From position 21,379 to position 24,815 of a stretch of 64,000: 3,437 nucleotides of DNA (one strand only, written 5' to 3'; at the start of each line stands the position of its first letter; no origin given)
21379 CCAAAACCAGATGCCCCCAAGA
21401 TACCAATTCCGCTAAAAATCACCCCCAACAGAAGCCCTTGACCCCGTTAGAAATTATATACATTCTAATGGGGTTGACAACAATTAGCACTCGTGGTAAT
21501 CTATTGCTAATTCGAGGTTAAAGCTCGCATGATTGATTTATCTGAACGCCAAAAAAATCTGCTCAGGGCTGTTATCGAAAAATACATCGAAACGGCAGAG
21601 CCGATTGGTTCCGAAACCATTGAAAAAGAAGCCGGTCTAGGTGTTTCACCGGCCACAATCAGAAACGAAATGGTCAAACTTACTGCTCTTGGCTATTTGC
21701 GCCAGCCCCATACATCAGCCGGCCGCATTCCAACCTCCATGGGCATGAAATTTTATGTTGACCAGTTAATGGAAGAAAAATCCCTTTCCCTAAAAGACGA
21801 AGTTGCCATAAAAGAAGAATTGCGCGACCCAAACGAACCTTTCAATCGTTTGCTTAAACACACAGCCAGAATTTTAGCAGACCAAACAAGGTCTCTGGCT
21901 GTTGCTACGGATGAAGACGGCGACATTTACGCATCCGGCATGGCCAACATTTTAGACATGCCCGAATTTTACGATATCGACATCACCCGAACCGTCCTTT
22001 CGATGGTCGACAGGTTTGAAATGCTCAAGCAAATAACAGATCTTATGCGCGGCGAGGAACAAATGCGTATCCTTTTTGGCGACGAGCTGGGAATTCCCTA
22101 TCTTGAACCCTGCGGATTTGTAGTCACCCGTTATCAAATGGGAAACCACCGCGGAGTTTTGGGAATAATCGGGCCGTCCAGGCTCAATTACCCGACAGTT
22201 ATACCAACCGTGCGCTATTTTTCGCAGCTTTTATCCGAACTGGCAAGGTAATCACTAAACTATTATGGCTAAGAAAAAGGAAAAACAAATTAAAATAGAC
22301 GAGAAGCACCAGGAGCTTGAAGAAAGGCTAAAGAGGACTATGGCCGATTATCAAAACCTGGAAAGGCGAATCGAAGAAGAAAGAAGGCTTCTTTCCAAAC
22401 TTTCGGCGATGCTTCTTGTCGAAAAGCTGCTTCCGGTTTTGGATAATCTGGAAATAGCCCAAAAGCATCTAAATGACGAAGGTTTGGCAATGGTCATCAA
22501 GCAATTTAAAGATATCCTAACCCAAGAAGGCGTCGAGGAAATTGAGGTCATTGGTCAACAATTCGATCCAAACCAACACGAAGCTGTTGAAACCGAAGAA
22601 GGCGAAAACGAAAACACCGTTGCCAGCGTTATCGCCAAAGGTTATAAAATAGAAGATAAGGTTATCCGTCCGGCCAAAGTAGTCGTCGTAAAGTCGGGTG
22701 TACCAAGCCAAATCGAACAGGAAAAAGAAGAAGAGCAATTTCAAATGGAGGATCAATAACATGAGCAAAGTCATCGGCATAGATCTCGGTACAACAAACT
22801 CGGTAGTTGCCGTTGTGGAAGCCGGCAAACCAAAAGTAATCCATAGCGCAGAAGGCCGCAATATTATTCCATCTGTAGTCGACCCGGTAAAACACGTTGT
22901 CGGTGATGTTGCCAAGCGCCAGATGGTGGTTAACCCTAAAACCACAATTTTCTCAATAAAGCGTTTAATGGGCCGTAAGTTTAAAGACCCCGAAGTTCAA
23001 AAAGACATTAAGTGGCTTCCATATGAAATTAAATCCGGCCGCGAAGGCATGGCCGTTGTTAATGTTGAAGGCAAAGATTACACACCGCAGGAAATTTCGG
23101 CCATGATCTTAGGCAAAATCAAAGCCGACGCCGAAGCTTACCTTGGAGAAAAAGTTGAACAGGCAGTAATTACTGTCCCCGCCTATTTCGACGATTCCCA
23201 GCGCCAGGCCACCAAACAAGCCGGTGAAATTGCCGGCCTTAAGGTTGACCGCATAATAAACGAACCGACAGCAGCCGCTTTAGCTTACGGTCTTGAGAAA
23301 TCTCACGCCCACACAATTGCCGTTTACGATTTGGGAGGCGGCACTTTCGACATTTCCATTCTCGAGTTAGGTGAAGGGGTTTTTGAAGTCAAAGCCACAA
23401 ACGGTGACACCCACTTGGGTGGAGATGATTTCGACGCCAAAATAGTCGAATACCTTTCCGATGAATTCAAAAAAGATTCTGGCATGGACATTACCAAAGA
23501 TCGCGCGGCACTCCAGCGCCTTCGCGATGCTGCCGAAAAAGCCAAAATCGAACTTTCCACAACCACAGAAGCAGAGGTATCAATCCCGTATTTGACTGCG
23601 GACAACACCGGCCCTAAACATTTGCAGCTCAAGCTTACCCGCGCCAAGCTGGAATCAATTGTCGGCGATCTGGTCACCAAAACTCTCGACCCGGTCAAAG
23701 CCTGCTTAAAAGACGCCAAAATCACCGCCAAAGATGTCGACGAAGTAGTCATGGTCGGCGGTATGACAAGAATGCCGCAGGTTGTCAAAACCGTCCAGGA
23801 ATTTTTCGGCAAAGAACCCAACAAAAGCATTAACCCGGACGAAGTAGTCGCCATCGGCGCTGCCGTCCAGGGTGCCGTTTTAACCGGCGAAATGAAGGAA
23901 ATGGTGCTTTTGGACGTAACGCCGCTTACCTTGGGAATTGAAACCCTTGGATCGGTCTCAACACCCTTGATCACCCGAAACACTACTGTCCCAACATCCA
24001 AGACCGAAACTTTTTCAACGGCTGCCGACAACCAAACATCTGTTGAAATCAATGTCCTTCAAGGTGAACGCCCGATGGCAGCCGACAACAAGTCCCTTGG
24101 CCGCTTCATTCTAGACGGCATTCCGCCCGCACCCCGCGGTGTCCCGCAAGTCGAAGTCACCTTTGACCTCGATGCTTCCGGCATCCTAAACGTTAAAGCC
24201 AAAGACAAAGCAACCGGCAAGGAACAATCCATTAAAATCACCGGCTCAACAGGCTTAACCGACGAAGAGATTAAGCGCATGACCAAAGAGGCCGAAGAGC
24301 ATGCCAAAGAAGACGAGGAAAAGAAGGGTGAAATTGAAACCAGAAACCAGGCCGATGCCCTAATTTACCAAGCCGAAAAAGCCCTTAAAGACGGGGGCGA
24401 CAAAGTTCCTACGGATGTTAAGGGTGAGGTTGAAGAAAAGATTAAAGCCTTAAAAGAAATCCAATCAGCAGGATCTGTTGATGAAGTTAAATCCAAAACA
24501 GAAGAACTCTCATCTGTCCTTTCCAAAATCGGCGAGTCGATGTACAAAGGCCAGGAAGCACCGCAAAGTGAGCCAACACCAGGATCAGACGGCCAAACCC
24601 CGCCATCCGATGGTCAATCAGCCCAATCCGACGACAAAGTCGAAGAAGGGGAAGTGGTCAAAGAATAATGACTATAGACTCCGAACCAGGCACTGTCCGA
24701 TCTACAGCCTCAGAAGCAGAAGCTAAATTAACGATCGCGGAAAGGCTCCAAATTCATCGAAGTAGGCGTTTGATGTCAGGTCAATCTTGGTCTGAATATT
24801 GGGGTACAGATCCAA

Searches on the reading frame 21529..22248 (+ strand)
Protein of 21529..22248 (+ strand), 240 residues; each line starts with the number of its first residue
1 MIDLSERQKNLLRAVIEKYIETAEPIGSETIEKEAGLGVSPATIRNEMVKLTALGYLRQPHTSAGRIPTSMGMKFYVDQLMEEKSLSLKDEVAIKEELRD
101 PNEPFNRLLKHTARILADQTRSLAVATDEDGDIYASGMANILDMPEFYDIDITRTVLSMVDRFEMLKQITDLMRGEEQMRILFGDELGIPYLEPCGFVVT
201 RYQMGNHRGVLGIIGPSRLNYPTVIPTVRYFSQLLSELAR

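Call 63: search_protein_families(library=pfam, proteins=[window:21529-22248:+], max_evalue=0.00001)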
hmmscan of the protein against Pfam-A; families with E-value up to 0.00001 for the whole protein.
window:21529-22248:+ (240 aa): 2 families
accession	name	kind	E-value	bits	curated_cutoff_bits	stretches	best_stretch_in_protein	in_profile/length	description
PF01628.27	HrcA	-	6.7e-21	75.7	22.2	1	95-225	95-215/215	HrcA protein C terminal domain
PF03444.21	HrcA_DNA-bdg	-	2.5e-06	27.5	21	1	3-71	1-68/79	Winged helix-turn-helix transcription repressor, HrcA DNA-binding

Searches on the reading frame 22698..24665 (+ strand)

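Call 63: search_protein_families(library=pfam, proteins=[window:22698-24665:+], max_evalue=0.00001)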
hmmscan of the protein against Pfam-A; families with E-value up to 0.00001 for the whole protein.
window:22698-24665:+ (656 aa): 2 families
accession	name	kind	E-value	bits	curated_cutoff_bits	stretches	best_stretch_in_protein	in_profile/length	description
PF00012.26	HSP70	-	1.2e-254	846.6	20.6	1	25-617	1-599/599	Hsp70 protein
PF06723.19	MreB_Mbl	-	2e-16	60.2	27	1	152-389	92-316/327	MreB/Mbl protein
